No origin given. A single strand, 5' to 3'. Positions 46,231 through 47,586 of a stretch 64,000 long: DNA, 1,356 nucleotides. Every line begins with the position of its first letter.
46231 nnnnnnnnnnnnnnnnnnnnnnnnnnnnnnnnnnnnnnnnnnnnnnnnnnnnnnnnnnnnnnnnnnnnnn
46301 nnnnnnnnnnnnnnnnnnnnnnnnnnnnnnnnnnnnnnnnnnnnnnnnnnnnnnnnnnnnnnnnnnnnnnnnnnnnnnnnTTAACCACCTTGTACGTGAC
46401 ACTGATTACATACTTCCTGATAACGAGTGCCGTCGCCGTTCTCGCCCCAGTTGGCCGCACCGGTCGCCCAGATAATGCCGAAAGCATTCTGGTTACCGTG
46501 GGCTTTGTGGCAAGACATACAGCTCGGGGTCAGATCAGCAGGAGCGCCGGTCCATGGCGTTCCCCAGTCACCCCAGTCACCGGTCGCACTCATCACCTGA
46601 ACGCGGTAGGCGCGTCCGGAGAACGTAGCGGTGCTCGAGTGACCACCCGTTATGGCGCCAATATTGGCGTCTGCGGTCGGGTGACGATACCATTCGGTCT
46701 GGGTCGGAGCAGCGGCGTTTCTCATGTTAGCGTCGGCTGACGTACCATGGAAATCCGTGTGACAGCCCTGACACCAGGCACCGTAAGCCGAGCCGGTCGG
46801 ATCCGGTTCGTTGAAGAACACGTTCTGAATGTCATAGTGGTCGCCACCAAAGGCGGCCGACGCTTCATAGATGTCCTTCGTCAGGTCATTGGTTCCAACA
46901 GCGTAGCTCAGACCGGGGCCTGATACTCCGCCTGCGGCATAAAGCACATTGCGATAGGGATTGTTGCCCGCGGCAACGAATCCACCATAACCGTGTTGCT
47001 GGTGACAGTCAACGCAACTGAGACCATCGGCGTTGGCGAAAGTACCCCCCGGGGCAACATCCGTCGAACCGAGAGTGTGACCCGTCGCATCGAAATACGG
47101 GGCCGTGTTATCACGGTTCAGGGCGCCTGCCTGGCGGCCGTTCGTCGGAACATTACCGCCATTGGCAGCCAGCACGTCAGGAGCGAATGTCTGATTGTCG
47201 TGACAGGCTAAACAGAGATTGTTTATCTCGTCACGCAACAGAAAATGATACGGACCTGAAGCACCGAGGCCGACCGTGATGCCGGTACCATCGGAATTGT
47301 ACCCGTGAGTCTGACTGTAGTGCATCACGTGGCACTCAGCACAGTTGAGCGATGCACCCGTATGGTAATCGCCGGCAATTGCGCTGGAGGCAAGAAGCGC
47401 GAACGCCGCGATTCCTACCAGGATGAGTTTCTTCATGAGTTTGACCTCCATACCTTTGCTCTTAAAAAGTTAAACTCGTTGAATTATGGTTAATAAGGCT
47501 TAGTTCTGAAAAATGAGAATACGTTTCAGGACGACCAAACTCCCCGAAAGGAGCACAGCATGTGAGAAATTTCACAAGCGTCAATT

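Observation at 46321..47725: Monocistronic OmcS-family hexaheme cytochrome with the inter-subunit histidine position conserved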

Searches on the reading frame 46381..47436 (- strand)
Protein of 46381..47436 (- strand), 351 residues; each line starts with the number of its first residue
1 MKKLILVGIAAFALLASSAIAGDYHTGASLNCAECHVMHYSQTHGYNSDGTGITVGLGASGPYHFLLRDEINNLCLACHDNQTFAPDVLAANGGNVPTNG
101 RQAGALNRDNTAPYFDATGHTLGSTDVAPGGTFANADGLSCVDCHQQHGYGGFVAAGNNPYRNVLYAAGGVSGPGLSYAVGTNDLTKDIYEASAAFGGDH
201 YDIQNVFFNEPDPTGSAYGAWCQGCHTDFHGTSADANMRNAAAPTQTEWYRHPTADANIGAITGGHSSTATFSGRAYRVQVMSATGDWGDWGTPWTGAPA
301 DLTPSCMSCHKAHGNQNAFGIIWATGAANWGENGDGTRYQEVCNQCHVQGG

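Call 3: search_solved_structures(query=window:46381-47436:-, max_evalue=10, show_alignments=3)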
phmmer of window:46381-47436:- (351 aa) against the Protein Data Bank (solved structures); distinct sequences matched with E-value up to 10: 5.
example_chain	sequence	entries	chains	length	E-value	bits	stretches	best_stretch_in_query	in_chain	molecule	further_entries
6ef8_A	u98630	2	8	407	0.0017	20.9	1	126-315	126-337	C-type cytochrome OmcS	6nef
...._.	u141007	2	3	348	0.45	12.9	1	265-311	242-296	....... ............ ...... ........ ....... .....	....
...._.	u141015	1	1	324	0.53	12.6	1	265-317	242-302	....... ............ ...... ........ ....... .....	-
8d74_C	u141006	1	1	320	0.53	12.6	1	265-310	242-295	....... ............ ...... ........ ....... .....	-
3tio_A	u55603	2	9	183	1.3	11.3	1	20-101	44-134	Protein YrdA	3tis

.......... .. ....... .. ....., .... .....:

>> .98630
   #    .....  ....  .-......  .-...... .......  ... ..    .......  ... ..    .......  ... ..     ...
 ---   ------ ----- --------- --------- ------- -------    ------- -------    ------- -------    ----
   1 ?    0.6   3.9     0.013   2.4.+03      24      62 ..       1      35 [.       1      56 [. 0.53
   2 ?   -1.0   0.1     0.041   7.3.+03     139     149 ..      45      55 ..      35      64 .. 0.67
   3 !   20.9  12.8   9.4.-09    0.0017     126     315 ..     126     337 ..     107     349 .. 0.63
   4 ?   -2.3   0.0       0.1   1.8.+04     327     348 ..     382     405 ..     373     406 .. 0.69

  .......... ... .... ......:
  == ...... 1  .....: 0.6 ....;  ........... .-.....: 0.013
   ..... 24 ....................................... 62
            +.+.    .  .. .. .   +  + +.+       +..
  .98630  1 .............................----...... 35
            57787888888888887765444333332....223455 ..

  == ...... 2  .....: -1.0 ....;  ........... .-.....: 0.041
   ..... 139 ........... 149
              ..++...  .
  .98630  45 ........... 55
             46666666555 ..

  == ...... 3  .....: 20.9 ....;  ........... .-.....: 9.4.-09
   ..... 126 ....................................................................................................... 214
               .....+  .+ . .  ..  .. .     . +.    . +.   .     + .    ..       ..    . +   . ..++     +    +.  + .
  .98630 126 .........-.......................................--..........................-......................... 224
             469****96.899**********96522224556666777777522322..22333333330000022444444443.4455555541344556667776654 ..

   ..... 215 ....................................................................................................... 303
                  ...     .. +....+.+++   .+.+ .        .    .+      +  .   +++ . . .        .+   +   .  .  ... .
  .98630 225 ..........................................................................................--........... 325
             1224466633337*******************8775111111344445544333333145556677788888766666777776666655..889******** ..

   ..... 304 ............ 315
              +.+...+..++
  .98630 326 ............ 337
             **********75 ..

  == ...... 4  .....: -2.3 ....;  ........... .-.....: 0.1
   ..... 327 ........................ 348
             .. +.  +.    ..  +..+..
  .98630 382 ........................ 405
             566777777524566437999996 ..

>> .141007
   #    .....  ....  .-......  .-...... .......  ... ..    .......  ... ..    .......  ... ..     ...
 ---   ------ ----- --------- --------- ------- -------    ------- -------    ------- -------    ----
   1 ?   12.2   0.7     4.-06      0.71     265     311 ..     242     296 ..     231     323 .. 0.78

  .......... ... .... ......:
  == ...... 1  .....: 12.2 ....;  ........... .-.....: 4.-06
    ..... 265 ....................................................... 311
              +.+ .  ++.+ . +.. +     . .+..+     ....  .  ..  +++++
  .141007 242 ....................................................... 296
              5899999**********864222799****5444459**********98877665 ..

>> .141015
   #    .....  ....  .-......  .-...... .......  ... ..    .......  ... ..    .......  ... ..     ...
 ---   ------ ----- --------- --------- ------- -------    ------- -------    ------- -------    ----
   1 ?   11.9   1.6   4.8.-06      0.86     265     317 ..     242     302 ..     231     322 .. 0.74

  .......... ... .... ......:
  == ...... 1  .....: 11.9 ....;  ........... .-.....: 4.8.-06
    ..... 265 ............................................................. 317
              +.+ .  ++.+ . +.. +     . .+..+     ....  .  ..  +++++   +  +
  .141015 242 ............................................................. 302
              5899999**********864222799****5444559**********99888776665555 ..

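Call 4: search_protein_families(library=pfam, proteins=[window:46381-47436:-], max_evalue=1)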
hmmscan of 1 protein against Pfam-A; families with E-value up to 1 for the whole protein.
window:46381-47436:- (351 aa): 7 families
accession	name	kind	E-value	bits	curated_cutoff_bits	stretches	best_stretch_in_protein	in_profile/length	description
PF09699.15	Paired_CXXCH_1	-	1.2e-10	41.3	20.6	3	305-348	8-37/41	Doubled CXXCH motif (Paired_CXXCH_1)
PF14522.11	Cytochrome_C7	-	4.1e-10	39.8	24.8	2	218-347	12-66/67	Cytochrome c7 and related cytochrome c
PF22113.1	Mtrc-MtrF_II-IV_dom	-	5.6e-06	26.4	30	2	304-350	121-166/176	Outer membrane cytochrome MtrC/MtrF-like, domains II/IV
PF14537.11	Cytochrom_c3_2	-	0.0027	18.6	25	0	136-148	55-67/79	Cytochrome c3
PF22678.1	Cytochrom_c_NrfB-like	-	0.0067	17.3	27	0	22-43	52-72/89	Cytochrome c-type protein NrfB-like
PF11845.13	Tll0287-like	-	0.066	14.1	24.1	0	66-104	94-133/144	Tll0287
PF13442.11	Cytochrome_CBB3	-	0.13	13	27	1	216-244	8-33/68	Cytochrome C oxidase, cbb3-type, subunit III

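Call 5: search_protein_families(library=ncbifam, proteins=[window:46381-47436:-], max_evalue=1)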
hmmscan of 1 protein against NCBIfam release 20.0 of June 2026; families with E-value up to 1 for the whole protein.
window:46381-47436:- (351 aa): 6 families
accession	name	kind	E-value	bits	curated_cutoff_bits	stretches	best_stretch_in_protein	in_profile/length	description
TIGR01905.1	paired_CXXCH_1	subfamily_domain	6e-07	29.3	25.2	2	62-82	19-39/41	doubled CXXCH domain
TIGR03508.1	decahem_SO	subfamily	9.6e-07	28.5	192.2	1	19-47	84-112/258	DmsE family decaheme c-type cytochrome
NF041028.1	decahem_GSU2203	exception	5.1e-05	22.6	325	1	21-82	117-158/317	GSU2203 family decaheme c-type cytochrome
TIGR03153.1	cytochr_NrfH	equivalog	0.0064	16.6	134.2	1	5-41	6-40/138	cytochrome c nitrite reductase small subunit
TIGR03146.1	cyt_nit_nrfB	equivalog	0.17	12.2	166.6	0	21-43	102-123/145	cytochrome c nitrite reductase pentaheme subunit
NF047727.1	4hemeCytCCctA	equivalog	0.62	10.2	180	0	28-42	79-93/109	tetraheme c-type cytochrome CctA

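Call 7: find_homologous_proteins(query=window:46381-47436:-, max_evalue=0.001)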
Query window:46381-47436:- (351 aa): 1033 proteins with E <= 0.001 among 8000 candidates; the best 120 are listed.
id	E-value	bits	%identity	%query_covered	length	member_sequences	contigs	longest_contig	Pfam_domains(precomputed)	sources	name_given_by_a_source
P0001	4.1e-219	745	90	99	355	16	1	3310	PF09699.16,PF14522.12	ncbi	-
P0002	2.0e-198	677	83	100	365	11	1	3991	PF09699.16,PF14522.12,PF22113.2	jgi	jgi:hypothetical protein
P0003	5.4e-194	663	82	95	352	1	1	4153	PF09699.16,PF22113.2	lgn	-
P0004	8.7e-194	662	80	100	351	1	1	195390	PF09699.16,PF14522.12,PF22113.2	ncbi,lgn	-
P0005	7.9e-192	656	79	99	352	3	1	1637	PF09699.16,PF14522.12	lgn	-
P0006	3.2e-190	650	79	99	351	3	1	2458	PF09699.16,PF14522.12,PF22113.2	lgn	-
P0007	3.5e-189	647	79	99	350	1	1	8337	PF09699.16,PF14522.12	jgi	-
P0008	1.9e-185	634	75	100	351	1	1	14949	PF09699.16,PF14522.12,PF22113.2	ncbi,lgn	ncbi:MAG: cytochrome c3 family protein [Candidatus Zixiibacteriota bacterium]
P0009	2.5e-183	628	77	100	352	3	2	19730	PF09699.16,PF14522.12,PF22113.2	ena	-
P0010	4.4e-183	627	76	100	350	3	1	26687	PF09699.16,PF14522.12,PF22113.2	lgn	-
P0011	8.6e-181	619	75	99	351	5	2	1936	PF09699.16,PF14522.12,PF22113.2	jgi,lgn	jgi:hypothetical protein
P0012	6.2e-179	613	75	99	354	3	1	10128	PF09699.16,PF14522.12,PF22113.2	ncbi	-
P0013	6.3e-174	597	73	99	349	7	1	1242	PF09699.16,PF14537.12,PF14522.12,PF22113.2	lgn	-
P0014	2.9e-172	591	72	99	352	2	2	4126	PF09699.16,PF14522.12,PF22113.2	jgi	jgi:hypothetical protein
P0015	9.2e-172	589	71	99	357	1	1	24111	PF09699.16,PF14522.12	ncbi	-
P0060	1.1e-123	431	56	100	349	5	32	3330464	PF09699.16,PF14522.12,PF22113.2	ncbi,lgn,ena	-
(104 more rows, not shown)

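Call 10: search_solved_structures(query=A1, max_evalue=1, show_alignments=2)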
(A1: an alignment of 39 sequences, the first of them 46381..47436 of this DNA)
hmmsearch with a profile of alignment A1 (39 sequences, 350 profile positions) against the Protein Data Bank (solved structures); distinct sequences matched with E-value up to 1: 3.
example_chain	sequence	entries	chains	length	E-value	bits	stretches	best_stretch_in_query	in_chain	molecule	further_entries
6ef8_A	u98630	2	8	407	4.2e-08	35.9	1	125-314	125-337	C-type cytochrome OmcS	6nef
2zzs_A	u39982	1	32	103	0.12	14.7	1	1-42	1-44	Cytochrome c554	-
1fcd_C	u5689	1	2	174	0.78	12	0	140-227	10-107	FLAVOCYTOCHROME C SULFIDE DEHYDROGENASE (CYTOCHROME SUBUNIT)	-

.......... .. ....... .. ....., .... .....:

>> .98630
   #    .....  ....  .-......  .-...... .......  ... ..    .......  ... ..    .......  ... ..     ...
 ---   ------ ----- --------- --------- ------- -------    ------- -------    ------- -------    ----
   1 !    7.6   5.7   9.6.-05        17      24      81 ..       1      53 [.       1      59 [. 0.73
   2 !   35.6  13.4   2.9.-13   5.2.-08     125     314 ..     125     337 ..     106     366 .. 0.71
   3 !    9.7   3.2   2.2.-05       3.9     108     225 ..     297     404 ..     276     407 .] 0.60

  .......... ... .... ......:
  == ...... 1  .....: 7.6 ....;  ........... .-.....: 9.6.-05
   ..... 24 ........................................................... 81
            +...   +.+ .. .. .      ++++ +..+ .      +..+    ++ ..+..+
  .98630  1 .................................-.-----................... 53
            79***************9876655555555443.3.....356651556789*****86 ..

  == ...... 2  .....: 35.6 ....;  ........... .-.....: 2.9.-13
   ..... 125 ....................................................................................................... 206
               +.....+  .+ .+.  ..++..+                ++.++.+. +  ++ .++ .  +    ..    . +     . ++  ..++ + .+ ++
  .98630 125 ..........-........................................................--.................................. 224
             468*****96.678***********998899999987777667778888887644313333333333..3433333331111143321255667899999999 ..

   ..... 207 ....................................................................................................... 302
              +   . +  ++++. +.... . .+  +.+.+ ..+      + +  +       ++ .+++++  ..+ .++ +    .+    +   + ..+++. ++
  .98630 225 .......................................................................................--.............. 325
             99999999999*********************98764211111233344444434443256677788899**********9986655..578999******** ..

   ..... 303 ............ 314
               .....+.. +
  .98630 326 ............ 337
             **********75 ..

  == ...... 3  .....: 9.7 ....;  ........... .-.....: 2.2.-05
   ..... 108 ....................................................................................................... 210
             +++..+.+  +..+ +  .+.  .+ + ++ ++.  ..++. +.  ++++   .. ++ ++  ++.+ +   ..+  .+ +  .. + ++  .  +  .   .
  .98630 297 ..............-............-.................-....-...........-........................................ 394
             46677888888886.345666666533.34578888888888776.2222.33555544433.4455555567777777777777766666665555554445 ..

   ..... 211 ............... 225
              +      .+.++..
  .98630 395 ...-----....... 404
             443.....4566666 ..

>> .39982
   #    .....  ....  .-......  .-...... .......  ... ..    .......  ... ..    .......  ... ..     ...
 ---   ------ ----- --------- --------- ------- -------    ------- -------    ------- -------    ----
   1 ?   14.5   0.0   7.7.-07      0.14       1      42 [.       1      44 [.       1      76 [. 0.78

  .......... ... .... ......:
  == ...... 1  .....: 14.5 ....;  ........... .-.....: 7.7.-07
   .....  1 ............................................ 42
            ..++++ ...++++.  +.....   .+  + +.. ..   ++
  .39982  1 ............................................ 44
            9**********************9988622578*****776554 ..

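Call 18: predict_structure(alignment_id=A1)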
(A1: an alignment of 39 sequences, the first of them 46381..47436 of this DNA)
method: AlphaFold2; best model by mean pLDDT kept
length: 351 residues; sequences in the alignment: 39
mean_pLDDT: 58.2   pTM: 0.55
mean pLDDT of the five models: 58.2, 55.5, 55.0, 53.5, 49.8
residues with pLDDT >= 90: 17; 70-90: 119; 50-70: 68; < 50: 147
segments of 3 or more residues with pLDDT < 50: 22-57, 63-159, 166-171, 313-318
pLDDT, mean of each block of 10 residues (from residue 1): 89 75 39 44 40 49 44 34 26 29 24 31 30 33 31 39 48 63 84 62 75 74 63 75 74 72 70 88 87 88 70 50 83 79 78 55
secondary structure, 60 per line:
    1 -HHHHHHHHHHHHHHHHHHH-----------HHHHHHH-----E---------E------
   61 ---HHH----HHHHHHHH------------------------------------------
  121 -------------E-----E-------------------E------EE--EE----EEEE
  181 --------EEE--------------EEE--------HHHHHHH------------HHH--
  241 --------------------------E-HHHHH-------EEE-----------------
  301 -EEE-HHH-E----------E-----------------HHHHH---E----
elements in order: H2-20 H32-38 H71-78 E177-180 E189-191 E206-208 H217-223 H269-273 E281-283 E302-304 H339-343

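Call 24: fold_search(model_id=the predicted structure, library=pdb)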
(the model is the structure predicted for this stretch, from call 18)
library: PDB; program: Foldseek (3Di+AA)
matches with E <= 10: 1; with E <= 0.001: 0
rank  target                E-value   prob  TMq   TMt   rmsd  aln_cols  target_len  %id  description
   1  6r5k_A                8.4e+00  0.00  0.05  0.03  21.9       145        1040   12  Cryo-EM structure of a poly(A) RNP bound to the Pan2-Pan3 deadenylase (released 2019-05-29)

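Call 33: find_encoding_contigs(protein=P0004, flank=10000, max_places=1)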
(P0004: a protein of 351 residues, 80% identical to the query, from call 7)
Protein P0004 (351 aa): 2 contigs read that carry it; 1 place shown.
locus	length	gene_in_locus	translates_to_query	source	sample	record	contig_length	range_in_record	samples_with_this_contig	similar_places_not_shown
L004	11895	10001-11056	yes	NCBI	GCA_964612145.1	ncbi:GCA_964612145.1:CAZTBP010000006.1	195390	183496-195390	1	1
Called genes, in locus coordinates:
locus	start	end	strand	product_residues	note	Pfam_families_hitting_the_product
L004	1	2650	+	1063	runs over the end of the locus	PF02085:Cytochrom_CIII (faint), PF13435:Cytochrome_C554 (faint), PF14522:Cytochrome_C7 (faint), PF14537:Cytochrom_c3_2 (faint), PF22678:Cytochrom_c_NrfB-like (faint), PF09699:Paired_CXXCH_1, PF22113:Mtrc-MtrF_II-IV_dom, PF09699:Paired_CXXCH_1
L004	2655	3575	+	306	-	-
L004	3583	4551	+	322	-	PF14522:Cytochrome_C7 (faint), PF09699:Paired_CXXCH_1 (faint)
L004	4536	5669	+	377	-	PF22113:Mtrc-MtrF_II-IV_dom (faint), PF09699:Paired_CXXCH_1 (faint)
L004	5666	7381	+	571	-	-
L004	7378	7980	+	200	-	-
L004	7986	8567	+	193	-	-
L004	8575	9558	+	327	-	PF01436:NHL (faint), PF17170:DUF5128 (faint)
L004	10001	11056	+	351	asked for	PF14522:Cytochrome_C7 (faint), PF22113:Mtrc-MtrF_II-IV_dom (faint), PF09699:Paired_CXXCH_1 (faint)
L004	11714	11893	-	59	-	?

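Call 34: find_encoding_contigs(protein=P0060, flank=10000, max_places=1)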
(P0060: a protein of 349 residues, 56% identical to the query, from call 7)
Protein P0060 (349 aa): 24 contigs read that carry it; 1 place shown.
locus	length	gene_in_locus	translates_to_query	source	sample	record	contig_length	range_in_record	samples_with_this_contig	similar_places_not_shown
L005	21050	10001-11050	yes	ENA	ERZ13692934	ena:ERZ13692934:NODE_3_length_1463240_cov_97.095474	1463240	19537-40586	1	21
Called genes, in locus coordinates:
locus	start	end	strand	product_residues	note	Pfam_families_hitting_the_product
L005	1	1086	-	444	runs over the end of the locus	PF25917:BSH_RND (weak), PF25973:BSH_CzcB (weak), PF25984:BSH_YknX (weak), PF25954:Beta-barrel_RND_2 (weak), PF25990:Beta-barrel_YknX, PF26002:Beta-barrel_AprE, PF25989:YknX_C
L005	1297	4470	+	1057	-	PF02085:Cytochrom_CIII (faint), PF14522:Cytochrome_C7 (faint), PF22113:Mtrc-MtrF_II-IV_dom (faint), PF09699:Paired_CXXCH_1, PF14537:Cytochrom_c3_2 (weak), PF09699:Paired_CXXCH_1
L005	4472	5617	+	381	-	PF22113:Mtrc-MtrF_II-IV_dom (faint), PF09699:Paired_CXXCH_1 (weak)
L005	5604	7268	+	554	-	-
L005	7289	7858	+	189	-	PF13036:LpoB (weak)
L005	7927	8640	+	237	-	-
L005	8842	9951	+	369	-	PF01436:NHL (faint)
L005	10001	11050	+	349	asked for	PF14522:Cytochrome_C7 (faint), PF22113:Mtrc-MtrF_II-IV_dom (faint), PF09699:Paired_CXXCH_1 (faint)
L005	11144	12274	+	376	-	PF14522:Cytochrome_C7 (faint), PF09699:Paired_CXXCH_1 (faint)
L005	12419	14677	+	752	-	PF01578:Cytochrom_C_asm, PF16327:CcmF_C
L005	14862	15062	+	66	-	-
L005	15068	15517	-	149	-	PF00583:Acetyltransf_1, PF13673:Acetyltransf_10, PF21926:FeeM (faint), PF13508:Acetyltransf_7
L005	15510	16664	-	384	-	PF20434:BD-FAE (weak), PF00326:Peptidase_S9 (faint)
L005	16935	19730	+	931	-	PF13620:CarboxypepD_reg, PF13715:CarbopepD_reg_2, PF07715:Plug (weak), PF00593:TonB_dep_Rec_b-barrel, PF14905:OMP_b-brl_3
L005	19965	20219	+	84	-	-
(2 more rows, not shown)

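Call 38: find_encoding_contigs(protein=window:46381-47436:-, flank=2000, max_places=3)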
Protein window:46381-47436:- (351 aa): no gene with exactly this product is on record in the collection.

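Call 48: search_protein_representatives(alignment_id=A1)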
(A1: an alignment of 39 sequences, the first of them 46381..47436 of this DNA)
Query: 39 sequences, 350 profile positions. Proteins with E-value up to 0.001 (for the whole library): 931; up to 1e-10: 470; up to 1e-30: 202. The best 150 are listed.
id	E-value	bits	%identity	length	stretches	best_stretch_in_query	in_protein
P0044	5.0e-157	538.9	-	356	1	1-349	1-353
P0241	7.5e-127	439.7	-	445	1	1-349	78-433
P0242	1.2e-122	425.8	-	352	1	1-349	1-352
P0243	3.5e-120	417.8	-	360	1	5-349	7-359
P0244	6.4e-119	413.6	-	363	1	1-349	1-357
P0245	3.5e-118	411.2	-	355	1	1-349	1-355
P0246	2.9e-117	408.2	-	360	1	1-349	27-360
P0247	3.1e-117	408.0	-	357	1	6-349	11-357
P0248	1.9e-115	402.2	-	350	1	1-349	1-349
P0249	5.5e-112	390.8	-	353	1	9-349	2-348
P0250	3.4e-110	384.9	-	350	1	1-349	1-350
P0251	1.4e-109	382.9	-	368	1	1-349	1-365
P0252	2.3e-108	378.9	-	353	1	1-349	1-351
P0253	2.3e-107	375.6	-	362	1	1-348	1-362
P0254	4.6e-107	374.6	-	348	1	1-349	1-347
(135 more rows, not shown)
